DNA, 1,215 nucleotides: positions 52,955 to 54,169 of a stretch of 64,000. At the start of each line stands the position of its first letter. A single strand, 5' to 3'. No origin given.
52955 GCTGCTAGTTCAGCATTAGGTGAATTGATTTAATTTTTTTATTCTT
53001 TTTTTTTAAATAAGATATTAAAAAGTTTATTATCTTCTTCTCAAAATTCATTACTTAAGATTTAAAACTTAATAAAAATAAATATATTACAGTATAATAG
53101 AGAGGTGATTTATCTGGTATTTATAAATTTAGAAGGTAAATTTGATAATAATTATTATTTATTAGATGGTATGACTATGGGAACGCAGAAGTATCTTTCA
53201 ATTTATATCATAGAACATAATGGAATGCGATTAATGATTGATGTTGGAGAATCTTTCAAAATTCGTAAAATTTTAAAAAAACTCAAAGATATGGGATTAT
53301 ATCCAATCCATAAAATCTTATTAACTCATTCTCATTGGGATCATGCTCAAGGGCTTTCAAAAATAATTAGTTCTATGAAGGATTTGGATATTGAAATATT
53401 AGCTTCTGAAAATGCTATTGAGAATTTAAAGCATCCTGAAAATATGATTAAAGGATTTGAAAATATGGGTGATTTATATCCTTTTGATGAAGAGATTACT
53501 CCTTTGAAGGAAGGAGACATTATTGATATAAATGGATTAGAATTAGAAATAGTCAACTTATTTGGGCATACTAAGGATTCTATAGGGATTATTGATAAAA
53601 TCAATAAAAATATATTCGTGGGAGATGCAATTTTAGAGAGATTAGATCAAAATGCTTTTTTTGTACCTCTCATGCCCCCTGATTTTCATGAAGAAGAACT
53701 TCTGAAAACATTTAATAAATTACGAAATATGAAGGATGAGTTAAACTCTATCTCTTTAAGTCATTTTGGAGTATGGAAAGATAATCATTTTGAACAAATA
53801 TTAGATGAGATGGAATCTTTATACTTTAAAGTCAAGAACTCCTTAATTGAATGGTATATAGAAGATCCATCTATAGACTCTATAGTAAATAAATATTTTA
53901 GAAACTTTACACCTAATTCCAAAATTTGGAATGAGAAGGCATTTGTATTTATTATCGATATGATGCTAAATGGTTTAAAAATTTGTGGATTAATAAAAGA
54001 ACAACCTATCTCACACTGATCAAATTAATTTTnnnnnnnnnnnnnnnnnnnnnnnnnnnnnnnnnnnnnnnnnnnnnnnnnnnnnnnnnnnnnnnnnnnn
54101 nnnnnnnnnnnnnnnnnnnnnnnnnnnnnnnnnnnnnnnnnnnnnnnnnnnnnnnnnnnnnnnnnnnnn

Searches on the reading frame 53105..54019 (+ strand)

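Call 87: search_protein_families(library=pfam, proteins=[window:53105-54019:+], max_evalue=0.001)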
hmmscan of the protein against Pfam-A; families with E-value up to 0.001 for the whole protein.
window:53105-54019:+ (304 aa): 2 families
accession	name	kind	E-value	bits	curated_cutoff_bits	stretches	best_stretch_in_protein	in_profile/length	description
PF00753.33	Lactamase_B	-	3.7e-16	60.1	22.7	1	32-213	7-191/196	Metallo-beta-lactamase superfamily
PF12706.13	Lactamase_B_2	-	1.8e-06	28.2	27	1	44-151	4-109/200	Beta-lactamase superfamily domain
